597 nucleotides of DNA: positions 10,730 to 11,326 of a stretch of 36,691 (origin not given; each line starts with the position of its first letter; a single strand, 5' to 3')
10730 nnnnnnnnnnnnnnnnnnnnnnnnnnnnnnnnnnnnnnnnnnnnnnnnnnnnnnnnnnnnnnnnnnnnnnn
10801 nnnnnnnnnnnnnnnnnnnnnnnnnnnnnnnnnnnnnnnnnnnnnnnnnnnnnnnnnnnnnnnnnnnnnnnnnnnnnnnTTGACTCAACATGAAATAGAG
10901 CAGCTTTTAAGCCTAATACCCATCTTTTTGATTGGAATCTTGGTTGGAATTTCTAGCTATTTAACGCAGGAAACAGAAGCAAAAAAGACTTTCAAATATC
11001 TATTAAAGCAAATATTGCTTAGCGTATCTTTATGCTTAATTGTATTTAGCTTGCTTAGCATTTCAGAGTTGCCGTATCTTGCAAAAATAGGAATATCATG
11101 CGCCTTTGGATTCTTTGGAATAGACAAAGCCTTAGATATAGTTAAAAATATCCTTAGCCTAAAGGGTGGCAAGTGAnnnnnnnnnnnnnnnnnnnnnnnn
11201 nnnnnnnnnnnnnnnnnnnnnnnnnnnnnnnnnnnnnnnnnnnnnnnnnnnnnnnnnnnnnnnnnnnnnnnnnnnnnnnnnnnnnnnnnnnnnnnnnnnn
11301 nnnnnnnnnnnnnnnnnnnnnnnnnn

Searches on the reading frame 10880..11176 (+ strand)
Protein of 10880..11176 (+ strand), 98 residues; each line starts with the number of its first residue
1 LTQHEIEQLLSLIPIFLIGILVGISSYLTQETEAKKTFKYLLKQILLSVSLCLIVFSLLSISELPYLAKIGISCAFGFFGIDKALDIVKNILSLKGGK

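Call 7: find_encoding_contigs(protein=window:10880-11176:+, flank=3000, max_places=10)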
Protein window:10880-11176:+ (98 aa): no gene with exactly this product is on record in the collection.

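Call 8: search_protein_families(library=pfam, proteins=[window:10880-11176:+], max_evalue=0.01)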
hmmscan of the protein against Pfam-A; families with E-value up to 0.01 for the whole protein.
window:10880-11176:+ (98 aa): 2 families
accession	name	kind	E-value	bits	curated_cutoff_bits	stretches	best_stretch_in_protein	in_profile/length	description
PF16083.10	Phage_holin_3_3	-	4.3e-09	36.8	28.4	1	14-81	2-71/78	LydA holin phage, holin superfamily III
PF05106.17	Phage_holin_3_1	-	0.00057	20.7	23.8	1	34-93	38-97/99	Phage holin family (Lysis protein S)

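Call 10: find_related_loci(query=window:10880-11176:+, collection=viral_contigs, flank=4000)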
Query window:10880-11176:+ (98 aa) in viral_contigs; peptide patterns used: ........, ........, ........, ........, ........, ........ (x = any residue, [..] = any of these).
79 stretches matched a pattern, but none encodes a relative of the query by tblastn (E <= 1e-3).

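Call 11: find_homologous_proteins(query=window:10880-11176:+, max_evalue=0.001)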
Query window:10880-11176:+ (98 aa): 12 proteins with E <= 0.001 among 46 candidates.
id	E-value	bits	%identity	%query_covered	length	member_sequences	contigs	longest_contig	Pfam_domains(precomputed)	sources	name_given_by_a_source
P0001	1.5e-51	190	97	100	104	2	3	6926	PF16083.11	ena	-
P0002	6.2e-51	188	95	100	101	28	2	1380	PF16083.11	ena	-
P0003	1.3e-28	117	61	91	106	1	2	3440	PF16083.11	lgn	-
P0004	5.0e-28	115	58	91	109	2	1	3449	PF16083.11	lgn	-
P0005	5.1e-28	115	59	100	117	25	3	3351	PF16083.11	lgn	-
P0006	2.4e-27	113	58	100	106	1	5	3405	PF16083.11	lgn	-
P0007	3.4e-27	112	59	100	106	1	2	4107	PF16083.11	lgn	-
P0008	3.5e-27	112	59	100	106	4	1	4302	PF16083.11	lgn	-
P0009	8.7e-27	111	59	98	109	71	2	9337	PF16083.11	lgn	-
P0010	1.6e-26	110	59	100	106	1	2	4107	PF16083.11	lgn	-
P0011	3.9e-26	109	56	100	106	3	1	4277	PF16083.11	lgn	-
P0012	4.1e-26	109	55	100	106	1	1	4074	PF16083.11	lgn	-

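Call 13: find_encoding_contigs(protein=P0001, flank=5000, max_places=10)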
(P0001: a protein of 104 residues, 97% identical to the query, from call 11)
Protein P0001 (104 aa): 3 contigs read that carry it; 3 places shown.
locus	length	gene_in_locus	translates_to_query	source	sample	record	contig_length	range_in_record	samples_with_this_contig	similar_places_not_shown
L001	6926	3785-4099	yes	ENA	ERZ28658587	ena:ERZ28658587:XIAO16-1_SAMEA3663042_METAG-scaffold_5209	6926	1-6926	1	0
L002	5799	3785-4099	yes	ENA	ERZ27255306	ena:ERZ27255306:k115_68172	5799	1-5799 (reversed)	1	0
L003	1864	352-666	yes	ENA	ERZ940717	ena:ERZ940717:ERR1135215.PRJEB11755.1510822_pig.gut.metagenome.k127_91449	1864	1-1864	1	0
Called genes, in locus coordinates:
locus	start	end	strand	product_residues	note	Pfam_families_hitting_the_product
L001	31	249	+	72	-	-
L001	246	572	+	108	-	-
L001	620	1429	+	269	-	PF12684:DUF3799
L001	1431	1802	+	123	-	-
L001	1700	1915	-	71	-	-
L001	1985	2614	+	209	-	PF04404:ERF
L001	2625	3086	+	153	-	PF00436:SSB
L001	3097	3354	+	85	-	-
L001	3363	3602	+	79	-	-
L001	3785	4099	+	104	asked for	PF16083:Phage_holin_3_3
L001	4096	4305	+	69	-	-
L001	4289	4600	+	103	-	-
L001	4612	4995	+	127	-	PF06356:DUF1064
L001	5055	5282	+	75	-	-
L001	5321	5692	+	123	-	-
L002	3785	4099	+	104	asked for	PF16083:Phage_holin_3_3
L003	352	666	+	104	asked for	PF16083:Phage_holin_3_3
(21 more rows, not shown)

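Call 14: find_encoding_contigs(protein=P0002, flank=5000, max_places=10)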
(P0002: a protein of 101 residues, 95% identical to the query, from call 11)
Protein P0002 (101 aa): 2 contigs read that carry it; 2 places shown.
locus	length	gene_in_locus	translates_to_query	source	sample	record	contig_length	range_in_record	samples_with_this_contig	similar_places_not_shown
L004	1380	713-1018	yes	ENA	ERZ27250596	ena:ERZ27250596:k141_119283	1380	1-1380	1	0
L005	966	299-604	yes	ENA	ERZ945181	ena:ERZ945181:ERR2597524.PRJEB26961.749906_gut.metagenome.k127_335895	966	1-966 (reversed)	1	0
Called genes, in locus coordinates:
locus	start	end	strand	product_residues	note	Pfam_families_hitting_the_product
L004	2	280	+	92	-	?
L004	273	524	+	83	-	-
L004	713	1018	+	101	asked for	PF16083:Phage_holin_3_3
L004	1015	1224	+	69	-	-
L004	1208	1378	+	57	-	?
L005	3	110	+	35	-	?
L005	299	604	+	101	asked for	PF16083:Phage_holin_3_3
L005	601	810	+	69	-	-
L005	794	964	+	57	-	?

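Call 18: find_related_loci(query=A1, collection=genome_contigs, flank=6000)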
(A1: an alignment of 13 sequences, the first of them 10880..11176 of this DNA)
Query A1 (98 aa) in genome_contigs; peptide patterns used: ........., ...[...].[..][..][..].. (x = any residue, [..] = any of these).
40 stretches matched a pattern, but none encodes a relative of the query by tblastn (E <= 1e-3).

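Call 19: find_encoding_contigs(protein=P0009, flank=5000, max_places=10)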
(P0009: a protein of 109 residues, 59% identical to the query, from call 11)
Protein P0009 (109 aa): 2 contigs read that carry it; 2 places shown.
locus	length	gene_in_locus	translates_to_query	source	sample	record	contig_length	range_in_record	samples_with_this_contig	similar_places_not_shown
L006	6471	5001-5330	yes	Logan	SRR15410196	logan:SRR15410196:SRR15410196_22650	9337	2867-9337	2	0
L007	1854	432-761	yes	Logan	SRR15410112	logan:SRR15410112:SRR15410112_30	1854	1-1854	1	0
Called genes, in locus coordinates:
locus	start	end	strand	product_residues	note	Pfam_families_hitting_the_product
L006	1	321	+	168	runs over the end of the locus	-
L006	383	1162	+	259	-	PF12684:DUF3799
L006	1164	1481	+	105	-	-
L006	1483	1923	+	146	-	-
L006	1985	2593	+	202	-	PF04404:ERF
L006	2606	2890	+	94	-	-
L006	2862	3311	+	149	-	PF00436:SSB, PF27337:YorF (faint)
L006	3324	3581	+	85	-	-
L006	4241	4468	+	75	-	-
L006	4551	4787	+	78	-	-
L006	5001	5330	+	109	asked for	PF16083:Phage_holin_3_3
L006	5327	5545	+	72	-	-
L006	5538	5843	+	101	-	-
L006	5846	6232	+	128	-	PF06356:DUF1064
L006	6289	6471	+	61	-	?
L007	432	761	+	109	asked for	PF16083:Phage_holin_3_3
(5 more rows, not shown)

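Call 20: find_encoding_contigs(protein=P0005, flank=5000, max_places=10)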
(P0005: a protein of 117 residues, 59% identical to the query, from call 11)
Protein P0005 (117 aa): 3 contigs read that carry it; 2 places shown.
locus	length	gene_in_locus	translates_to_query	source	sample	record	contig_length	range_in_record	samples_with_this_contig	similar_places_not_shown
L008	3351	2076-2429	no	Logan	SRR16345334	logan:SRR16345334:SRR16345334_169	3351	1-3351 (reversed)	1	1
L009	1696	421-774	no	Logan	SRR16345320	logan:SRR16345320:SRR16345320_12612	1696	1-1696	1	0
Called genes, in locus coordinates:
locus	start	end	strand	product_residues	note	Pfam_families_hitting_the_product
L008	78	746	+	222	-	PF04404:ERF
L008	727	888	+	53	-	-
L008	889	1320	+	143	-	PF00436:SSB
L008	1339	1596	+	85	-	-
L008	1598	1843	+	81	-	-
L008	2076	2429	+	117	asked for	PF16083:Phage_holin_3_3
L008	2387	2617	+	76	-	-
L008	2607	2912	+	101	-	-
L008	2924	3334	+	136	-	PF06356:DUF1064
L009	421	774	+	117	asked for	PF16083:Phage_holin_3_3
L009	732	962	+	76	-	-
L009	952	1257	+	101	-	-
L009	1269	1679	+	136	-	PF06356:DUF1064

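Call 21: find_encoding_contigs(protein=P0003, flank=5000, max_places=10)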
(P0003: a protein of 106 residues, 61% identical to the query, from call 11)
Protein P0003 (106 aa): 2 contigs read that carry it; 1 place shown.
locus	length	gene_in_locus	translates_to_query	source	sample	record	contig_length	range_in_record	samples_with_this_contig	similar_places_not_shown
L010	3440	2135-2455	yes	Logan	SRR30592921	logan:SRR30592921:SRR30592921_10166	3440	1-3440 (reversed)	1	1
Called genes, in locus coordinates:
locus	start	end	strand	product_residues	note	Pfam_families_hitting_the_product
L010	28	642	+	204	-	PF04404:ERF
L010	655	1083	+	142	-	PF00436:SSB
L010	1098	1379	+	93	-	-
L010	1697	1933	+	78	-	-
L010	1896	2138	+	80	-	-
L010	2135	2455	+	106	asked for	PF16083:Phage_holin_3_3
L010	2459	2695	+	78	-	-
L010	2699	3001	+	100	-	-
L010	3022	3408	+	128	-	PF06356:DUF1064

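Call 31: list_cluster_members(proteins=[P0001, P0002])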
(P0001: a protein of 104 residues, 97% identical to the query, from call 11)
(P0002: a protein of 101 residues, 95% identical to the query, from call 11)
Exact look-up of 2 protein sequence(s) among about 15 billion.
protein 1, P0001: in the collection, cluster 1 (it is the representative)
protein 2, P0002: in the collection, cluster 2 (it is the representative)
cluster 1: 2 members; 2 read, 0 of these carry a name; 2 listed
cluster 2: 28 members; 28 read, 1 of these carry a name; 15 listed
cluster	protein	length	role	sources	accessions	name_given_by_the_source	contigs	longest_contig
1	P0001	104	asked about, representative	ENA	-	-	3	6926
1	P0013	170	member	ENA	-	-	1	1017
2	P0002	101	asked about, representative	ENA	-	-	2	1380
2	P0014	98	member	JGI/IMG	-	predicted exporter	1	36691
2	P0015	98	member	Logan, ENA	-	-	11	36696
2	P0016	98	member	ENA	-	-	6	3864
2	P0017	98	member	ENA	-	-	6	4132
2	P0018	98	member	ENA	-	-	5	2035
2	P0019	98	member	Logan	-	-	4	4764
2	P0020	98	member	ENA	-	-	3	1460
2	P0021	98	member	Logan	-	-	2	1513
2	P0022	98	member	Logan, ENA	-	-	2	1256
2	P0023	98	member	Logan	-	-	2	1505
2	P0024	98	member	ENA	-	-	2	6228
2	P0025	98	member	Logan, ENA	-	-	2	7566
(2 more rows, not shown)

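Call 33: find_encoding_contigs(protein=P0015, flank=10000, max_places=10)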
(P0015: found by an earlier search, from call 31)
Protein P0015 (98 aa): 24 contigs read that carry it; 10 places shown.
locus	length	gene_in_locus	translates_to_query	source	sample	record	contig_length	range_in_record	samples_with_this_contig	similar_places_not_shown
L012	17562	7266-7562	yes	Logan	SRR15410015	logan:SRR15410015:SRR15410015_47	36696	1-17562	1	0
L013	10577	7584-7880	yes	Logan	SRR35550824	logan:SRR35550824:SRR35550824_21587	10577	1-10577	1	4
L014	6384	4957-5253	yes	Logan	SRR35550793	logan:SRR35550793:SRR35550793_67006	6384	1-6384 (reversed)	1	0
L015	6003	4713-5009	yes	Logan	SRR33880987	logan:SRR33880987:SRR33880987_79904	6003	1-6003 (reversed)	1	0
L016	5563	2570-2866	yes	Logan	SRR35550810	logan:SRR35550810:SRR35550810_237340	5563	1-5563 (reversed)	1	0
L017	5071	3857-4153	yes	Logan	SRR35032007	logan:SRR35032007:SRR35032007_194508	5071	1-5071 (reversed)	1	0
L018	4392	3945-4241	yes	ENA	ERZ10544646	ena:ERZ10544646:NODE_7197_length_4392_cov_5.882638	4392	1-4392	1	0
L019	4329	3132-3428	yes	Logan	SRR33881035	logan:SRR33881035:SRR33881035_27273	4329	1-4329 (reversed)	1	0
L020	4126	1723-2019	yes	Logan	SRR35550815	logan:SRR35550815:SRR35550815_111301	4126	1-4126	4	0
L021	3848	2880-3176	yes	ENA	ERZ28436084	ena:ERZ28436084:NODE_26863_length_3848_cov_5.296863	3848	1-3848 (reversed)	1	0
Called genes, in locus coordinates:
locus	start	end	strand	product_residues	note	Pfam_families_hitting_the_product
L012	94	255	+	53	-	-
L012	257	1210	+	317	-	-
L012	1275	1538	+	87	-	-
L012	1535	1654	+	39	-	-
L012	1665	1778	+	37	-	-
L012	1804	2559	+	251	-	-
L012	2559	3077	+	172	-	-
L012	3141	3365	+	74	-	-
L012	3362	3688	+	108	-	-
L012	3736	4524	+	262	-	PF12684:DUF3799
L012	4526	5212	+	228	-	-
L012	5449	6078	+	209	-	PF04404:ERF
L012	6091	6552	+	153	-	PF00436:SSB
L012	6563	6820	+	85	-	-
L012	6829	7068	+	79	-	-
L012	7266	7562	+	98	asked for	PF16083:Phage_holin_3_3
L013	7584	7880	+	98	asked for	PF16083:Phage_holin_3_3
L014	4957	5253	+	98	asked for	PF16083:Phage_holin_3_3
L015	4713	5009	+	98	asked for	PF16083:Phage_holin_3_3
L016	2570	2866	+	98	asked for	PF16083:Phage_holin_3_3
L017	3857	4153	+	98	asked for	PF16083:Phage_holin_3_3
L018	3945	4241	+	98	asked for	PF16083:Phage_holin_3_3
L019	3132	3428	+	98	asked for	PF16083:Phage_holin_3_3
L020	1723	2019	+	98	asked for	PF16083:Phage_holin_3_3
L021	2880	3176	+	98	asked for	PF16083:Phage_holin_3_3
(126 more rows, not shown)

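Call 35: find_encoding_contigs(protein=P0016, flank=4000, max_places=10)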
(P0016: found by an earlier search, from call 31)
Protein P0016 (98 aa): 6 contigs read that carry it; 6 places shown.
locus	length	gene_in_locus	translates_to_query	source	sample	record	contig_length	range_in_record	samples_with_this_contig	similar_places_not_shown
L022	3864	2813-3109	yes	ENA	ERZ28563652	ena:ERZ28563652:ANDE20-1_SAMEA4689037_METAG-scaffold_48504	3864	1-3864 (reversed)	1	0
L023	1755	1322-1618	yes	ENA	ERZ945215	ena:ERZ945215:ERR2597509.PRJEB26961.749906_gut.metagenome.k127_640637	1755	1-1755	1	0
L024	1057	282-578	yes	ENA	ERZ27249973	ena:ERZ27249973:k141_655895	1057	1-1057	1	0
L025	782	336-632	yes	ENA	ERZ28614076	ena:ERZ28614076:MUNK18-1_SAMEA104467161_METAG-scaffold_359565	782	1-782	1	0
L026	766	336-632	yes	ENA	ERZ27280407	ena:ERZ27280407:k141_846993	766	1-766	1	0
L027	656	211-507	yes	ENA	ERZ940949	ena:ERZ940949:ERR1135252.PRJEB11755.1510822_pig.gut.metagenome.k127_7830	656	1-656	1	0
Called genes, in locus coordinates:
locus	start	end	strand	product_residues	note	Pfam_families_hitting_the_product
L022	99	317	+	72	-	-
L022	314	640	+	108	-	-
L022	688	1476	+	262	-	PF12684:DUF3799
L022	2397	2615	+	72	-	-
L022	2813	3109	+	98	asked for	PF16083:Phage_holin_3_3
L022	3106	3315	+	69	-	-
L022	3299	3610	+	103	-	-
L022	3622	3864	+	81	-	?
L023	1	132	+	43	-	?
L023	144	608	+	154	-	PF00436:SSB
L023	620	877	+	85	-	-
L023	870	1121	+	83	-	-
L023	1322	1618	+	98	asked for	PF16083:Phage_holin_3_3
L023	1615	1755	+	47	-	?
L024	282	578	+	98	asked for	PF16083:Phage_holin_3_3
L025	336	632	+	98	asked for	PF16083:Phage_holin_3_3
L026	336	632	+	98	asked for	PF16083:Phage_holin_3_3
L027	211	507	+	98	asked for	PF16083:Phage_holin_3_3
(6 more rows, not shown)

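Call 36: find_encoding_contigs(protein=P0017, flank=4000, max_places=10)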
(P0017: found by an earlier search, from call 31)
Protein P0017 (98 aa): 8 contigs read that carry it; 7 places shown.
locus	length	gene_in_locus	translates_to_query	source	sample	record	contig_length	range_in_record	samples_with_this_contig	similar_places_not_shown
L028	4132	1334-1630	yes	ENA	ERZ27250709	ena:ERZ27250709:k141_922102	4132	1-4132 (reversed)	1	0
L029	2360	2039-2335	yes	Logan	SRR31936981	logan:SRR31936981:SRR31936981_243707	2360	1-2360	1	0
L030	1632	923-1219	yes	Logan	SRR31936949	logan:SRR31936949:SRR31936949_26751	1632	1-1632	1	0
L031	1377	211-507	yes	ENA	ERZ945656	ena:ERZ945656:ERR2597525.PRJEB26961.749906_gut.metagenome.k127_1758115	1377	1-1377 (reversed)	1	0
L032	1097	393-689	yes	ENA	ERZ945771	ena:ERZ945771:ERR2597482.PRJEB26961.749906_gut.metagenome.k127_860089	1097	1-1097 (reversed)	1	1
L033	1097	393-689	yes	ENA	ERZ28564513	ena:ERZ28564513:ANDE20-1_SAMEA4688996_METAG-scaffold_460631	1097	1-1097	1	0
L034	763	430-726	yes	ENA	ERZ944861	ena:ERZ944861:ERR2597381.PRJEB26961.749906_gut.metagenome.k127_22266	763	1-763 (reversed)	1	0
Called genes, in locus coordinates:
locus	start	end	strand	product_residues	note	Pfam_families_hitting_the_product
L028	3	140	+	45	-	?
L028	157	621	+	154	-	PF00436:SSB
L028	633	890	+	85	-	-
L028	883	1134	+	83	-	-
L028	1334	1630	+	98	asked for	PF16083:Phage_holin_3_3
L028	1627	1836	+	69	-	-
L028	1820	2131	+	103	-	-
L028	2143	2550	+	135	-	PF06356:DUF1064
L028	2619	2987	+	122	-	-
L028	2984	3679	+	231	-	-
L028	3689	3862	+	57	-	-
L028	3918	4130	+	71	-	?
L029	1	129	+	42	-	?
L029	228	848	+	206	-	PF04404:ERF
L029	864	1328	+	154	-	PF00436:SSB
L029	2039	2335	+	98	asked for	PF16083:Phage_holin_3_3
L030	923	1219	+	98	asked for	PF16083:Phage_holin_3_3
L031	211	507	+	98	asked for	PF16083:Phage_holin_3_3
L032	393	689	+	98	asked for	PF16083:Phage_holin_3_3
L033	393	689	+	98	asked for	PF16083:Phage_holin_3_3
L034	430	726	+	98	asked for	PF16083:Phage_holin_3_3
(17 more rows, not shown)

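Call 37: find_encoding_contigs(protein=P0018, flank=4000, max_places=10)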
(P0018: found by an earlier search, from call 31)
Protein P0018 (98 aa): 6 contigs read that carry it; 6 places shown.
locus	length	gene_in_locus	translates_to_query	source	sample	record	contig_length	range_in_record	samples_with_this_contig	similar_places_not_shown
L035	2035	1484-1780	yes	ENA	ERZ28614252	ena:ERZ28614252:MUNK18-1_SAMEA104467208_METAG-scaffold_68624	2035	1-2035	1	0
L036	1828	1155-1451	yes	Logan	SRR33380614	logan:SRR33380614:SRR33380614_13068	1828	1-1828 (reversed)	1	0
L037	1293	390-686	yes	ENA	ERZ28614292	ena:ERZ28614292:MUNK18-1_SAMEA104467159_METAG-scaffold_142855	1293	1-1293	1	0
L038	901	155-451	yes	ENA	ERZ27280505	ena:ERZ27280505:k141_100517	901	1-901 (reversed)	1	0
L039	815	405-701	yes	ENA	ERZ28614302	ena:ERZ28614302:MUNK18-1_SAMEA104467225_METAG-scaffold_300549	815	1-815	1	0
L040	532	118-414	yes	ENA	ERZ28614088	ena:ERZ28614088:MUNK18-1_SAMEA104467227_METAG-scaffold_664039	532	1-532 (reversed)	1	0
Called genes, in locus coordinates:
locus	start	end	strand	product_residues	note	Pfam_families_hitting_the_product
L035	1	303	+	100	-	?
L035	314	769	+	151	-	PF00436:SSB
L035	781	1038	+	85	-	-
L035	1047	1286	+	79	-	-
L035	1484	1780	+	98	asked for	PF16083:Phage_holin_3_3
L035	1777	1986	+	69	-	-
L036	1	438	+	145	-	?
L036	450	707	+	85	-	-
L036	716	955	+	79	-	-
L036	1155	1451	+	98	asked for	PF16083:Phage_holin_3_3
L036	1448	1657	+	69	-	-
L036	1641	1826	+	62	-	?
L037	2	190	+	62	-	?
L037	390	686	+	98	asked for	PF16083:Phage_holin_3_3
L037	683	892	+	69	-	-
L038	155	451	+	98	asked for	PF16083:Phage_holin_3_3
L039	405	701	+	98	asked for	PF16083:Phage_holin_3_3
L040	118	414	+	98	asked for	PF16083:Phage_holin_3_3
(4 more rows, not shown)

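Call 38: find_encoding_contigs(protein=P0013, flank=4000, max_places=5)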
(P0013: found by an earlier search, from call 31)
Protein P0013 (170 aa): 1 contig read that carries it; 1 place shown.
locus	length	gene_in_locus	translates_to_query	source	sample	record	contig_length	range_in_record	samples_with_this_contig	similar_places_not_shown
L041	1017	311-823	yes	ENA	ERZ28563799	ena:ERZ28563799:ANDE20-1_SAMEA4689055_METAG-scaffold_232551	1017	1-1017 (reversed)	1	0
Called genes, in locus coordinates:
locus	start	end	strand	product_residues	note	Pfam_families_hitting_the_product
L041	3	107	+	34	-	?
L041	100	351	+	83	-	-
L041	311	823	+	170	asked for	PF16083:Phage_holin_3_3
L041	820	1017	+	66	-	?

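Call 44: search_dna_similar(query=window:10880-11176:+, collection=phages, mode=protein, max_evalue=0.001, max_rows=15)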
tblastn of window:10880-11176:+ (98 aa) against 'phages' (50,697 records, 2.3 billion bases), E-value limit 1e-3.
Records with a match: 52; places in all: 53; records where one place covers at least 80% of the query: 51.
Best place of each record, by identity: <60% 52.
By first word of the organism name: Campylobacter 39; Bacteriophage 13.
By host as written in the record: Campylobacter jejuni NCTC12662 15; Campylobacter jejuni 12; Helicobacter heilmannii 6; Campylobacter jejuni subsp. jejuni 3; Campylobacter jejuni NCTC12658 3; Helicobacter pullorum 2; Campylobacter jejuni NCTC 11168 2; Helicobacter pullorum NCTC 12824 1; and 8 more.
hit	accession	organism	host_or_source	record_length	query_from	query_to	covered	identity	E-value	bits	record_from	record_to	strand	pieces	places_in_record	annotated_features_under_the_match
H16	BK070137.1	Bacteriophage sp.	Helicobacter pullorum NCTC 12824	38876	4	98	97%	45.8%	9e-19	85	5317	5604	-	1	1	putative membrane-associated | hypothetical protein (x2)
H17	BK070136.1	Bacteriophage sp.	Helicobacter pullorum NCTC 12824 genome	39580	4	98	97%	45.8%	9e-19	85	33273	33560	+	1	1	hypothetical protein (x3)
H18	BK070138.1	Bacteriophage sp.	Helicobacter pullorum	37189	4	98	97%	45.8%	3e-18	83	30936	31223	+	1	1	putative membrane-associated | hypothetical protein (x2)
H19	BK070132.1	Bacteriophage sp.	Helicobacter pullorum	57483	4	98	97%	44.8%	2e-18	84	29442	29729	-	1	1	hypothetical protein (x3)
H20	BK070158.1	Bacteriophage sp.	uncultured Helicobacter sp.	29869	2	98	99%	43.7%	2e-18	84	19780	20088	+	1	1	putative membrane-associated (x2)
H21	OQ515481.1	Campylobacter phage vB_Cj_QDYZ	Campylobacter jejuni 2206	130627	3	95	95%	44.2%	2e-16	78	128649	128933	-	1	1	hypothetical protein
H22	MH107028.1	Campylobacter phage CP39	Campylobacter jejuni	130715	6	95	92%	45.7%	4e-16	77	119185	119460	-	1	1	hypothetical protein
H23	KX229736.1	Campylobacter phage PC5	Campylobacter jejuni LBA65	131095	6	95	92%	45.7%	4e-16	77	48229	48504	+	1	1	hypothetical protein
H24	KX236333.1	Campylobacter phage PC14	Campylobacter jejuni NCTC 11168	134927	6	95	92%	45.7%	4e-16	77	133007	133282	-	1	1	hypothetical protein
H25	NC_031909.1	Campylobacter phage PC14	Campylobacter jejuni NCTC 11168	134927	6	95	92%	45.7%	4e-16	77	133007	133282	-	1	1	hypothetical protein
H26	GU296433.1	Campylobacter phage NCTC12673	Campylobacter jejuni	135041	6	95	92%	45.7%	4e-16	77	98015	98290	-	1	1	hypothetical protein (x2) | terminator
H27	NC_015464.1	Campylobacter phage NCTC12673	Campylobacter jejuni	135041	6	95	92%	45.7%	4e-16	77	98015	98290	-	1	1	hypothetical protein | terminator | membrane protein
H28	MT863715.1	Campylobacter phage F336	Campylobacter jejuni 1447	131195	6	95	92%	44.6%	8e-16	76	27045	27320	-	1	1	hol: holin | putative antiholin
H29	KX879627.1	Campylobacter phage vB_CjeM_Los1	Campylobacter jejuni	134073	6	95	92%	44.6%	8e-16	76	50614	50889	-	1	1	hypothetical protein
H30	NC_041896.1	Campylobacter phage vB_CjeM_Los1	Campylobacter jejuni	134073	6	95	92%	44.6%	8e-16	76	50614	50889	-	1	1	hypothetical protein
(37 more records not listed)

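Call 61: search_protein_families(library=phrogs, proteins=[window:10880-11176:+], max_evalue=0.001)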
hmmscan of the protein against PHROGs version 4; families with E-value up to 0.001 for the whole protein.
window:10880-11176:+ (98 aa): 5 families
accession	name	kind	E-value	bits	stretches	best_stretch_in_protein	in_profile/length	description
phrog_11878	-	unknown function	1.9e-20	74.1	1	8-95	3-92/93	-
phrog_126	-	lysis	1.1e-06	29.5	1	16-96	26-105/114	holin/anti-holin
phrog_175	-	lysis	1.2e-05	26.2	1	9-89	5-84/97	holin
phrog_2073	-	lysis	1.9e-05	25.9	1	4-93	3-98/104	holin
phrog_22127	-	lysis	8.1e-05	24.3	1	8-92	6-96/108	holin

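Call 75: get_annotated_region(hit=H16, flank=700)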
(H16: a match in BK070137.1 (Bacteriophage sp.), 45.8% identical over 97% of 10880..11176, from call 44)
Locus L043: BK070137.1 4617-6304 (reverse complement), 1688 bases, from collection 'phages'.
description: TPA_asm: Bacteriophage sp. isolate HpullorumNCTC12824CCUG33837 prophage genomic sequence.
organism: Bacteriophage sp. (NCBI taxid 38018)
taxonomy: Viruses
host: Helicobacter pullorum NCTC 12824; source: -; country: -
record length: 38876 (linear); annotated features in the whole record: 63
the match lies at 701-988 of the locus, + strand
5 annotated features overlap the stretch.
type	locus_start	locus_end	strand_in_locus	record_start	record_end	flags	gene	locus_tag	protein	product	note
CDS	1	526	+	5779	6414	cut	-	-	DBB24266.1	hypothetical protein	-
CDS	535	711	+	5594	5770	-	-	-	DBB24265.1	hypothetical protein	-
CDS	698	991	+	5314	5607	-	-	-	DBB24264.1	putative membrane-associated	-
CDS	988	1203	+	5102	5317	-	-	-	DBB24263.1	hypothetical protein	-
CDS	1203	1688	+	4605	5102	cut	-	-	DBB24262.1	hypothetical protein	-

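Call 76: get_annotated_region(hit=H20, flank=700)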
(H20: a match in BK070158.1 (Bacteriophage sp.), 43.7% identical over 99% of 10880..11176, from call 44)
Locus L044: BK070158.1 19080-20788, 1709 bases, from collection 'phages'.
description: TPA_asm: Bacteriophage sp. isolate uHspMGBC103445_2 prophage genomic sequence.
organism: Bacteriophage sp. (NCBI taxid 38018)
taxonomy: Viruses
host: uncultured Helicobacter sp.; source: -; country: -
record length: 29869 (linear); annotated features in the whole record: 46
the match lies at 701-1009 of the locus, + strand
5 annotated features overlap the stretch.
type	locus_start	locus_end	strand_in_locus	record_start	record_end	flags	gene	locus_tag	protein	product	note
CDS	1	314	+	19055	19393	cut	-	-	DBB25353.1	hypothetical protein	-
CDS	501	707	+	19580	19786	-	-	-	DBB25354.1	putative membrane-associated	-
CDS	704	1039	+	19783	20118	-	-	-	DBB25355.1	putative membrane-associated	-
CDS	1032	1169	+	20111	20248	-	-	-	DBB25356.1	hypothetical protein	-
CDS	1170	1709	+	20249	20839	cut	-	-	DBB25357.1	hypothetical protein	-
